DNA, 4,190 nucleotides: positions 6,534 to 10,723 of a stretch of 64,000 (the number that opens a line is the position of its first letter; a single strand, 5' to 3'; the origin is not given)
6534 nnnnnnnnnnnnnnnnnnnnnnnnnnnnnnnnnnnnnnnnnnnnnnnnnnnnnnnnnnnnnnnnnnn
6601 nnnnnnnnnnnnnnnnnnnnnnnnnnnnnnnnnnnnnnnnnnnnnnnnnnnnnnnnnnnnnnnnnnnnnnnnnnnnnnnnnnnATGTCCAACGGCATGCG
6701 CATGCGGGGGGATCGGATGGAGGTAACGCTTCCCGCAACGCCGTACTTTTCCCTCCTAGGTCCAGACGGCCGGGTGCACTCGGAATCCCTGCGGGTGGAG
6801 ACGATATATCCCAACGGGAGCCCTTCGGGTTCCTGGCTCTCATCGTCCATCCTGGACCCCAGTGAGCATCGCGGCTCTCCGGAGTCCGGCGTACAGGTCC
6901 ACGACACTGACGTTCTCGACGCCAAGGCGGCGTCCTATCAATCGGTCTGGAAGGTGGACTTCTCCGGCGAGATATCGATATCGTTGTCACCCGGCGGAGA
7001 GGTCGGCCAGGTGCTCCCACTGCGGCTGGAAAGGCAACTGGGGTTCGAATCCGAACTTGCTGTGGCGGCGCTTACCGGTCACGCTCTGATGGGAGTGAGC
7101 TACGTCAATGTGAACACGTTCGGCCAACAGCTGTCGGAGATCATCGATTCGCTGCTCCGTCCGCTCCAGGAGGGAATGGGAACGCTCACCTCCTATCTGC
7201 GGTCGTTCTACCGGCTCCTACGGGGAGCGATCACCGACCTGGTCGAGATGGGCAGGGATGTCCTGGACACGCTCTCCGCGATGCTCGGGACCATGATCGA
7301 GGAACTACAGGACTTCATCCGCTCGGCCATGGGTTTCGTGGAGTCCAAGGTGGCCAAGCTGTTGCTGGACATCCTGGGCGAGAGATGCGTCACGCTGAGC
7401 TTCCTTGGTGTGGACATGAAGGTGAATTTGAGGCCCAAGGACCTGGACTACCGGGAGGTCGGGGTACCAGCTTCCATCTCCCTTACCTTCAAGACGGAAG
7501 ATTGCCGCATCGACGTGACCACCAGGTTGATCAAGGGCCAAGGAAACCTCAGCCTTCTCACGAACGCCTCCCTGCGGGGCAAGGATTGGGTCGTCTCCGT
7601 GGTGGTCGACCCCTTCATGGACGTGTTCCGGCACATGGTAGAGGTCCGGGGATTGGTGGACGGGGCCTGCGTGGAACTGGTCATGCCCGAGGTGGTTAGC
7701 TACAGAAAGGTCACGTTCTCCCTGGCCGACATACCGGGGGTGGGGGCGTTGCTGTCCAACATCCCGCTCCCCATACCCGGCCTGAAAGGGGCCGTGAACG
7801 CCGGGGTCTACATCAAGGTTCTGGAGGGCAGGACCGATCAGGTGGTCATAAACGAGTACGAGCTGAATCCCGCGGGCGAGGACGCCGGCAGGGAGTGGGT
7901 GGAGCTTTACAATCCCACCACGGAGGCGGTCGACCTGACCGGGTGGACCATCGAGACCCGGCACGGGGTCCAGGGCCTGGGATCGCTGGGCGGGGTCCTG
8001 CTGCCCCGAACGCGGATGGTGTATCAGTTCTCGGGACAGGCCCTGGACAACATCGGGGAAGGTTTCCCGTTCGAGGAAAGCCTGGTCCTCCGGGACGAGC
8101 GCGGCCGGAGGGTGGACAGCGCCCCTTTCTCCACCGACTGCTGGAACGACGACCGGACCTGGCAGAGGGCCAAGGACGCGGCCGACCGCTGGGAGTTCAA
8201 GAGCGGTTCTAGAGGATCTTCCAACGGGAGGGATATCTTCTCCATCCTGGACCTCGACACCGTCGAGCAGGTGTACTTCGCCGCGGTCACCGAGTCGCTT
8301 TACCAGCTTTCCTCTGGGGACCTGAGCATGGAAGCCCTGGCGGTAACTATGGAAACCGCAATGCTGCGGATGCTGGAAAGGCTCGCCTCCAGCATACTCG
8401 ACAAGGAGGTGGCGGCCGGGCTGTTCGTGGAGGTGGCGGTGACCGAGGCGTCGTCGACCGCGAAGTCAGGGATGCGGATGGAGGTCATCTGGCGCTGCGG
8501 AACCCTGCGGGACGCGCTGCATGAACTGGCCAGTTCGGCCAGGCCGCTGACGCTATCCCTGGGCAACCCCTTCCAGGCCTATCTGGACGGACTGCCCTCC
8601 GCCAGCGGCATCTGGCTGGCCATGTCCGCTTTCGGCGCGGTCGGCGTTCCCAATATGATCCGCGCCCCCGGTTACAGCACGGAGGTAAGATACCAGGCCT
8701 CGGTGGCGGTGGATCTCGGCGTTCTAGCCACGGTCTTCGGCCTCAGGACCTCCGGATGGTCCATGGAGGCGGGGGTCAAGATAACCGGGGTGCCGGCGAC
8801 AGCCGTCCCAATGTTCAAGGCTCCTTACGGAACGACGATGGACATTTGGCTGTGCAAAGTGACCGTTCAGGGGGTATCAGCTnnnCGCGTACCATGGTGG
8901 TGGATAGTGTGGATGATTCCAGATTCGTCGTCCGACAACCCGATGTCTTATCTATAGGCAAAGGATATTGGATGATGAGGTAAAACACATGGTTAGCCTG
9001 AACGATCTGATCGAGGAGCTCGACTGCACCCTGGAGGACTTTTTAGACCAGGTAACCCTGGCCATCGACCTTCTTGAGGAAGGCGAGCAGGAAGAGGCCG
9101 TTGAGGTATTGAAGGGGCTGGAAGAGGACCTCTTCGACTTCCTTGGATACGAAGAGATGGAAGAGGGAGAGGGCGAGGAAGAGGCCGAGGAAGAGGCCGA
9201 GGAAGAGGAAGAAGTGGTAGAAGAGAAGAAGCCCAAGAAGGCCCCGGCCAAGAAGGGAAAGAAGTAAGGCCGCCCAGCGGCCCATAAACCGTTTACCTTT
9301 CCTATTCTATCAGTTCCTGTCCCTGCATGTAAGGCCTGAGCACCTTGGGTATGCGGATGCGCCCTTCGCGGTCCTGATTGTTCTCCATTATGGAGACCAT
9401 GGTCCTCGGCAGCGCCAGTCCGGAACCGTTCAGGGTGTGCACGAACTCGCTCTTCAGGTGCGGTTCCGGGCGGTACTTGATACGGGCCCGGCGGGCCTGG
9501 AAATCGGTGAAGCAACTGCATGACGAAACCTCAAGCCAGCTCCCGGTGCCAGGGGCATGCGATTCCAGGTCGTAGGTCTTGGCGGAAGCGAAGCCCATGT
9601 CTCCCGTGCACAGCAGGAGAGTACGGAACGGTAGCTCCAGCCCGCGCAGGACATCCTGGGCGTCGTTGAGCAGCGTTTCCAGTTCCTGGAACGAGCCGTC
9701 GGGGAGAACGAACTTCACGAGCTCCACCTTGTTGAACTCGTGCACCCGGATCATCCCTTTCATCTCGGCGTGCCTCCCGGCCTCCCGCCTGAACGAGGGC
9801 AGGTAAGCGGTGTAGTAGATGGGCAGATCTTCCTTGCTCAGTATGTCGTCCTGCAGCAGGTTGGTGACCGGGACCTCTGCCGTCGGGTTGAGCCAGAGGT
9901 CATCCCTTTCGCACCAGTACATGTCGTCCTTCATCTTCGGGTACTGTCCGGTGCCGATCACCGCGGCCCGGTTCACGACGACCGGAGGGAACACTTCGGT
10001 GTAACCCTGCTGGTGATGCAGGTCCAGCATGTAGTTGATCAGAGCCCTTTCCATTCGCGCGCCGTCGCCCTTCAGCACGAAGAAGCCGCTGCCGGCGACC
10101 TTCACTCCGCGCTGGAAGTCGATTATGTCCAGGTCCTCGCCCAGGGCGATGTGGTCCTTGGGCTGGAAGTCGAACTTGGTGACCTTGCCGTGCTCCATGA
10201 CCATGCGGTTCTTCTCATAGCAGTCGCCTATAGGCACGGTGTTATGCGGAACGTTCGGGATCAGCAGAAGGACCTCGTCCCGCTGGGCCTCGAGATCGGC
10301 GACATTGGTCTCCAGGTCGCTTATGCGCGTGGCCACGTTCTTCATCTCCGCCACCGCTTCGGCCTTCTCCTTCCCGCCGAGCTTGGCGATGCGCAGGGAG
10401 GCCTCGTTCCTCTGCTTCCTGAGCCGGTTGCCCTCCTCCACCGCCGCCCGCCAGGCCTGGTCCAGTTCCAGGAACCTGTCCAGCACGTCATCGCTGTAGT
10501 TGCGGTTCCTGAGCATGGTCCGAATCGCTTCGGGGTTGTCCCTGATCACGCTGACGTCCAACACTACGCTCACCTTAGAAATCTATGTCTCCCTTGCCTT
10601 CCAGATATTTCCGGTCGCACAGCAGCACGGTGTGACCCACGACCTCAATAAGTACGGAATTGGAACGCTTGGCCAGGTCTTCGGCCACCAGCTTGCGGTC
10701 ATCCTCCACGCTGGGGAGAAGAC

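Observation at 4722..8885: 1387-aa membrane-anchored acidic protein whose only recognisable part is an embedded lamin-tail domain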

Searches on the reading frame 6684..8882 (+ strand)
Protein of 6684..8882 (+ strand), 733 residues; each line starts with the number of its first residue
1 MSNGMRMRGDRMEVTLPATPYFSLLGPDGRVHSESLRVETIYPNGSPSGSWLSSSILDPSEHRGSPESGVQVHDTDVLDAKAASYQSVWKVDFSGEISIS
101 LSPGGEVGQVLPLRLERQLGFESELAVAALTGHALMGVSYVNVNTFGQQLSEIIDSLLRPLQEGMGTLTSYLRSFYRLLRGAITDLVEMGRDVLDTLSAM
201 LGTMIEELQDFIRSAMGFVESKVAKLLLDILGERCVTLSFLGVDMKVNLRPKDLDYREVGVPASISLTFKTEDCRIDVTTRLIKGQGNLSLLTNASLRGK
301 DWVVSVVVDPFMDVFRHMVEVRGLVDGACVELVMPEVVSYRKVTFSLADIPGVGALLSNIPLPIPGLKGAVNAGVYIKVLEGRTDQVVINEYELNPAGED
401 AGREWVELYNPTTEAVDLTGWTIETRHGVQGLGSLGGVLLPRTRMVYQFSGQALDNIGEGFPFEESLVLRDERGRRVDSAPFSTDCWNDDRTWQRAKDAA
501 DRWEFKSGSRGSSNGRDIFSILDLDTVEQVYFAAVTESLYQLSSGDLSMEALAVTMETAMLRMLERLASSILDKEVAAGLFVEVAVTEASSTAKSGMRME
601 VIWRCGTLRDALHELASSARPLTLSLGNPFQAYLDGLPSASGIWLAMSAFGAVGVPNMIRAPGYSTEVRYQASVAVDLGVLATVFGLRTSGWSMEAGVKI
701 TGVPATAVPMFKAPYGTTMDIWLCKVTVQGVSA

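Call 27: predict_structure(alignment_id=A3)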
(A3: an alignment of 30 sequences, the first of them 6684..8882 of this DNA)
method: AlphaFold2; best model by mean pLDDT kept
length: 733 residues; sequences in the alignment: 30
mean_pLDDT: 55.2   pTM: 0.49
mean pLDDT of the five models: 55.2, 50.4, 49.0, 42.8, 37.4
residues with pLDDT >= 90: 0; 70-90: 206; 50-70: 207; < 50: 320
segments of 3 or more residues with pLDDT < 50: 1-27, 29-90, 129-263, 283-289, 310-316, 383-387, 389-402, 412-414, 453-465, 478-520
pLDDT, mean of each block of 10 residues (from residue 1): 24 31 41 43 43 44 35 28 39 57 54 58 55 32 32 39 37 36 35 35 35 35 38 35 35 36 56 66 48 61 58 50 63 68 82 76 76 82 47 40 56 62 66 72 62 44 54 58 29 32 33 40 70 77 75 80 73 74 80 79 72 75 62 57 77 71 74 79 61 79 77 71 76 53
secondary structure, 60 per line:
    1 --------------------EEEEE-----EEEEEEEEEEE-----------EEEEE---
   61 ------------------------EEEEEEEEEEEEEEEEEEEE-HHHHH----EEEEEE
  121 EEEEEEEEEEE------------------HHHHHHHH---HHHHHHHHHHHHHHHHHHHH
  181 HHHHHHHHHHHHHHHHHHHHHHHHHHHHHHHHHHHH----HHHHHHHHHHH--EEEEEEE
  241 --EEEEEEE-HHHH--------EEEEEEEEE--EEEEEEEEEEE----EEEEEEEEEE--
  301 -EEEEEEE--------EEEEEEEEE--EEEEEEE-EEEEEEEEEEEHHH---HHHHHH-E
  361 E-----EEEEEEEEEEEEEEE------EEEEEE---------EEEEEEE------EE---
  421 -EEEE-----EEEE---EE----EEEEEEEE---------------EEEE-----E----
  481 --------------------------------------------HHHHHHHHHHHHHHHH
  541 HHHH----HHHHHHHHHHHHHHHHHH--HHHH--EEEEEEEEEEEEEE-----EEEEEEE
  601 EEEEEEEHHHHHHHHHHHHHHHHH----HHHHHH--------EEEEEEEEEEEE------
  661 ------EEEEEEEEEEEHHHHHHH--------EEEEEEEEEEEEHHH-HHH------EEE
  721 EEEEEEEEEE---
elements in order (helices of 4 or more, strands of 3 or more residues): E21-25 E31-41 E53-57 E85-104 H106-110 E115-131 H150-157 H161-216 H221-231 E234-240 E243-249 H251-254 E263-271 E274-284 E289-298 E302-308 E317-325 E328-334 E336-346 H353-358 E367-381 E388-393 E403-409 E422-425 E431-434 E444-451 E467-470 H525-544 H549-566 H569-572 E575-588 E594-607 H608-624 H629-634 E643-654 E667-677 H678-684 E693-704 E718-730

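Call 35: fold_search(model_id=the predicted structure, library=pdb)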
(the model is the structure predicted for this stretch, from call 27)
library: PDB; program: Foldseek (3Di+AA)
matches with E <= 10: 483; with E <= 0.001: 5
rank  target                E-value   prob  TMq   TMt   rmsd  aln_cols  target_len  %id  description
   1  4fsp                  1.6e-04  0.51  0.09  0.15  24.7       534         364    7  Crystal Structure of Pseudomonas aeruginosa OccK11 (OpdR) (released 2013-07-24)
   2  3sy9_B                3.6e-04  0.57  0.10  0.17  26.9       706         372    6  Crystal structure of Pseudomonas aeruginosa OccD2 (OpdC) (released 2012-02-08)
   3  3sy9_A                4.2e-04  0.57  0.10  0.17  25.8       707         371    6  Crystal structure of Pseudomonas aeruginosa OccD2 (OpdC) (released 2012-02-08)
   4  2y2x_B                7.5e-04  0.51  0.09  0.16  25.2       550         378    8  Crystal Structure of Pseudomonas Aeruginosa OpdK with Vanillate (released 2011-12-28)
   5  4fms_A                9.3e-04  0.44  0.09  0.16  24.5       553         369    7  Crystal structure of Pseudomonas aeruginosa OccK2 (OpdF) in complex with glucuronate (released 2013-03-13)
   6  3sy9_C                1.4e-03  0.38  0.10  0.17  25.3       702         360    6  Crystal structure of Pseudomonas aeruginosa OccD2 (OpdC) (released 2012-02-08)
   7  3szd_B                2.3e-03  0.33  0.09  0.16  26.7       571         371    8  Crystal structure of Pseudomonas aeruginosa OccK2 (OpdF) (released 2012-02-08)
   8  3szd_A                2.9e-03  0.33  0.09  0.16  26.5       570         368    7  Crystal structure of Pseudomonas aeruginosa OccK2 (OpdF) (released 2012-02-08)
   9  7vu2                  4.0e-03  0.18  0.09  0.13  26.0       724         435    7  Chitoporin from Serratia marcescens (released 2022-11-09)
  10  2qtk_A                6.1e-03  0.25  0.10  0.17  25.9       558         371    7  Crystal Structure of the outer membrane protein opdK from Pseudomonas aeruginosa (released 2008-06-24)
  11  8pz4                  6.4e-03  0.14  0.09  0.12  25.6       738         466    6  Structure of alginate transporter, AlgE, solved at wavelength 2.755 A (released 2023-10-25)
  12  2y0h                  6.8e-03  0.25  0.10  0.17  24.3       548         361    7  Crystal Structure of Pseudomonas Aeruginosa OpdL (released 2011-12-21)
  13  2odj_A                7.9e-03  0.21  0.10  0.16  24.1       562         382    6  Crystal structure of the outer membrane protein OprD from Pseudomonas aeruginosa (released 2007-10-16)
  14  4xnk                  7.9e-03  0.09  0.08  0.11  26.6       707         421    8  X-ray structure of AlgE1 (released 2015-06-03)
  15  3sy9_D                8.8e-03  0.21  0.10  0.17  25.4       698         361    6  Crystal structure of Pseudomonas aeruginosa OccD2 (OpdC) (released 2012-02-08)
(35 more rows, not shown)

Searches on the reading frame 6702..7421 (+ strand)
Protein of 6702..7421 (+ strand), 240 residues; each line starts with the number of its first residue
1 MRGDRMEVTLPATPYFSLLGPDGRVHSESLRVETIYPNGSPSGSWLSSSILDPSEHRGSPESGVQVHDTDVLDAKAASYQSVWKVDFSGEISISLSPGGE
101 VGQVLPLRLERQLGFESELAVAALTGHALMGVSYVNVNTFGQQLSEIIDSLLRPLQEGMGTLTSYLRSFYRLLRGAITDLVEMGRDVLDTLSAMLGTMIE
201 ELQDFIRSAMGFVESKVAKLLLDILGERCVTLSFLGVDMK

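Call 36: search_protein_families(library=pfam, proteins=[window:6702-7421:+], max_evalue=10)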
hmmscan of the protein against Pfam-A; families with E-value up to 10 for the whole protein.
window:6702-7421:+ (240 aa): 1 family
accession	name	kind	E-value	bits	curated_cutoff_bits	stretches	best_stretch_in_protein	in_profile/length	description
PF04513.17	Baculo_PEP_C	-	0.0058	17.1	38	1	135-222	7-99/140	Baculovirus polyhedron envelope protein, PEP, C terminus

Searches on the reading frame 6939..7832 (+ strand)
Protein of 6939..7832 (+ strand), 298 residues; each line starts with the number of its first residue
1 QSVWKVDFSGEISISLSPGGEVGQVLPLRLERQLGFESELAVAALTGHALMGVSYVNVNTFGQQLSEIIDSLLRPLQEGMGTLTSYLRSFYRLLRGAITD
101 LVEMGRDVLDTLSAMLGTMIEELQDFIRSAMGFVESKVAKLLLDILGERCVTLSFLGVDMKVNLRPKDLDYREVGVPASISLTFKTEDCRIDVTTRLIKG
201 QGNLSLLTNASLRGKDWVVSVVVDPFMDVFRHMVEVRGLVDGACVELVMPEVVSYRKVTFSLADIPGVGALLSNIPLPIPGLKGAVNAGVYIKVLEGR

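Call 79: find_related_loci(query=A8, collection=genome_contigs, flank=10000)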
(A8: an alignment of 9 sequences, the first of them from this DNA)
Query A8 (298 aa) in genome_contigs; peptide patterns used: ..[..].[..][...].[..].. (x = any residue, [..] = any of these).
99 stretches matched a pattern; 56 encode a relative of the query (tblastn E <= 1e-3); 56 distinct loci.
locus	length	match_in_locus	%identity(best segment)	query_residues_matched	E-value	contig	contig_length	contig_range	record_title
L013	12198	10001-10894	82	1-298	9e-164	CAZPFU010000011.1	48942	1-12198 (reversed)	MAG TPA_asm: uncultured Methanomassiliicoccus sp. isolate SRP278314_co1_200 genome assembly, contig: NODE_919_length_489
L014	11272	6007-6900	80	1-298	2e-162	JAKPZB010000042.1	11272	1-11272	MAG: Methanobacteriota archaeon isolate USCA_maxbin.116 k141_642457, whole genome shotgun sequence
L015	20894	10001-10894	78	1-298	1e-157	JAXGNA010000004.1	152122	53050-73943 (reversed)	MAG: Methanomassiliicoccales archaeon isolate AnMBR.bin245 bin245_4, whole genome shotgun sequence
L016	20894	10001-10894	72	1-298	1e-149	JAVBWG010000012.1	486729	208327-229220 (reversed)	MAG: Methanomassiliicoccales archaeon isolate ZNE14_Bin65 all_Scaff011717, whole genome shotgun sequence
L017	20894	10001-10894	73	1-298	2e-149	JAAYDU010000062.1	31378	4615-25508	MAG: Methanobacteriota archaeon isolate AS06rmzACSIP_582 591467_AS06, whole genome shotgun sequence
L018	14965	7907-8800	79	1-298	1e-160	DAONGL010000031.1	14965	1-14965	MAG TPA_asm: Methanomassiliicoccales archaeon isolate AMR_MDS_3818 NODE_4313_length_14965_cov_11.266063, whole genome sh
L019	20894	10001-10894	88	1-298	2e-175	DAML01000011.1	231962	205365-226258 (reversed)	MAG TPA_asm: Methanomassiliicoccaceae archaeon UBA472 UBA472_contig_604, whole genome shotgun sequence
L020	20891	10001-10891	46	1-298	1e-88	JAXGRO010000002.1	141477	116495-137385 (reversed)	MAG: Methanomassiliicoccales archaeon isolate AnMBR.bin351 bin351_2, whole genome shotgun sequence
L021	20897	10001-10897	30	2-296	4e-46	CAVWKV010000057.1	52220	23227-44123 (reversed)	MAG: uncultured Methanomassiliicoccales archaeon isolate MFD02138.bin.1.27 genome assembly, contig: contig_138123, whole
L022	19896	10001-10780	34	36-294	3e-43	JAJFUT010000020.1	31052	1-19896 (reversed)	MAG: Methanobacteriota archaeon isolate bin.505 k141_31136, whole genome shotgun sequence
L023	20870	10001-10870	30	4-293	5e-43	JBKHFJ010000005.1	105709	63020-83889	MAG: Methanomassiliicoccales archaeon isolate D1M05_42 NODE_30_length_105709_cov_7.847294, whole genome shotgun sequence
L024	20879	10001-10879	29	4-293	6e-41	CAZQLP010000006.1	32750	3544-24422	MAG TPA_asm: uncultured Methanomassiliicoccales archaeon isolate binchicken_co228_594 genome assembly, contig: NODE_1664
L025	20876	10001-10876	33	1-293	7e-34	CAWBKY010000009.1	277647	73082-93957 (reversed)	MAG: Methanomassiliicoccaceae archaeon isolate MFD02979.bin.2.97 genome assembly, contig: contig_83753, whole genome sho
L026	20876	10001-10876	33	1-293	4e-33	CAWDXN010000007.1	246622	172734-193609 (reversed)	MAG: Methanomassiliicoccaceae archaeon isolate MFD05674.bin.2.86 genome assembly, contig: contig_47635, whole genome sho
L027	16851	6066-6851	30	33-293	1e-32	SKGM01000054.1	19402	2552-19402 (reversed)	MAG: Candidatus Methanomethylophilaceae archaeon isolate CSBr16_145 CSBr16-2198, whole genome shotgun sequence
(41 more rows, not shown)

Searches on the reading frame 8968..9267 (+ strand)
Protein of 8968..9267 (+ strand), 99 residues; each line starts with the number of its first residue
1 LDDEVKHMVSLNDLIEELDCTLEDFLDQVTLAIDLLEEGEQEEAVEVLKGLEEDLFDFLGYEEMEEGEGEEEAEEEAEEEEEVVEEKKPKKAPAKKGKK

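Call 4: search_protein_families(library=pfam, proteins=[window:8968-9267:+], max_evalue=0.01)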
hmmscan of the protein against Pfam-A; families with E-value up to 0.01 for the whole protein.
window:8968-9267:+ (99 aa): 0 families

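Call 5: search_protein_families(library=ncbifam, proteins=[window:8968-9267:+], max_evalue=0.01)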
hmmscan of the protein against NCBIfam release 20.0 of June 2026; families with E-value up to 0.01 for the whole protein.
window:8968-9267:+ (99 aa): 0 families

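Call 100: find_homologous_proteins(query=window:8989-9264:+, max_evalue=0.001)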
Query window:8989-9264:+ (92 aa): 48 proteins with E <= 0.001 among 90 candidates.
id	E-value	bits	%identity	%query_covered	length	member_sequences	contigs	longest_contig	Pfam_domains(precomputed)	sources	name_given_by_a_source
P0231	1.6e-44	168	100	100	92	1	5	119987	-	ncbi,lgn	-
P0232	6.5e-40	153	96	100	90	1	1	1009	-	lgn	-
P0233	3.4e-39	151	95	100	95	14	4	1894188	-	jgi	jgi:hypothetical protein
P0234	1.1e-38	149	98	59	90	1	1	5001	-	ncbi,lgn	-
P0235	1.2e-37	146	97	63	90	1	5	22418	-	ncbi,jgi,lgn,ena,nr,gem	ncbi:MAG TPA: hypothetical protein HA343_05680 [Methanomassiliicoccales archaeon]|nr:hypothetical pr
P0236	1.5e-37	145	97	63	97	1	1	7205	-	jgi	jgi:hypothetical protein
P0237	2.2e-37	145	95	63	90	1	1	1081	-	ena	-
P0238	2.9e-37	144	95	63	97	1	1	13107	-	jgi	jgi:hypothetical protein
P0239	5.1e-37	144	98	59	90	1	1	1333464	-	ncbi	ncbi:MAG: hypothetical protein AB9819_02345 [Methanomassiliicoccales archaeon]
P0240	5.3e-37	144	97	63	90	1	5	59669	-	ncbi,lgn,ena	-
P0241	2.2e-36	142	98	59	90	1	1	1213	-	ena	-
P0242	2.9e-36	141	98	59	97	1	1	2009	-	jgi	-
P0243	1.2e-35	139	97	63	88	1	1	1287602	-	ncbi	ncbi:MAG: hypothetical protein AB9860_06605 [Methanomassiliicoccales archaeon]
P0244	1.5e-35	139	98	59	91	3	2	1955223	-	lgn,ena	-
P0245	2.4e-35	138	98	59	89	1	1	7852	-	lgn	-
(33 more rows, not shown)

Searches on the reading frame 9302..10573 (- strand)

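Call 4: search_protein_families(library=pfam, proteins=[window:9302-10573:-], max_evalue=0.01)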
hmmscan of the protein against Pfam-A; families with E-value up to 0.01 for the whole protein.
window:9302-10573:- (423 aa): 2 families
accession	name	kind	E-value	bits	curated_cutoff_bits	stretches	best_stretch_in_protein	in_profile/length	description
PF00587.30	tRNA-synt_2b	-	9.1e-33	114.2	29.3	1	219-399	1-179/179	tRNA synthetase class II core domain (G, H, P, S and T)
PF02403.27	Seryl_tRNA_N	-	1e-23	84.1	28.2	1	4-109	1-108/108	Seryl-tRNA synthetase N-terminal domain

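Call 5: search_protein_families(library=ncbifam, proteins=[window:9302-10573:-], max_evalue=0.01)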
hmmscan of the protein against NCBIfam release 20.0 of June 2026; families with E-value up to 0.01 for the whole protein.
window:9302-10573:- (423 aa): 7 families
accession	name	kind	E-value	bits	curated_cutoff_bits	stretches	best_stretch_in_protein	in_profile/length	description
TIGR00414.1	serS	equivalog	1.4e-139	465.7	301.65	1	5-416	2-418/418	serine--tRNA ligase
TIGR00418.1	thrS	equivalog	8.4e-17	61.3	383.65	1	132-320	164-350/565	threonine--tRNA ligase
NF002120.0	PRK00960.1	equivalog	0.00016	20.4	611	1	237-317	322-400/518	serine--tRNA ligase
NF006625.0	PRK09194.1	equivalog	0.00017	20.7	558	1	187-335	62-211/559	proline--tRNA ligase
NF003211.1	PRK04173.1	equivalog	0.0012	17.7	312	1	270-359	205-297/454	glycine--tRNA ligase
TIGR00415.1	serS_MJ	equivalog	0.0027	16.2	489.55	1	228-316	311-396/518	serine--tRNA ligase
TIGR00409.1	proS_fam_II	equivalog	0.0088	15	306.7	0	224-335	102-211/568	proline--tRNA ligase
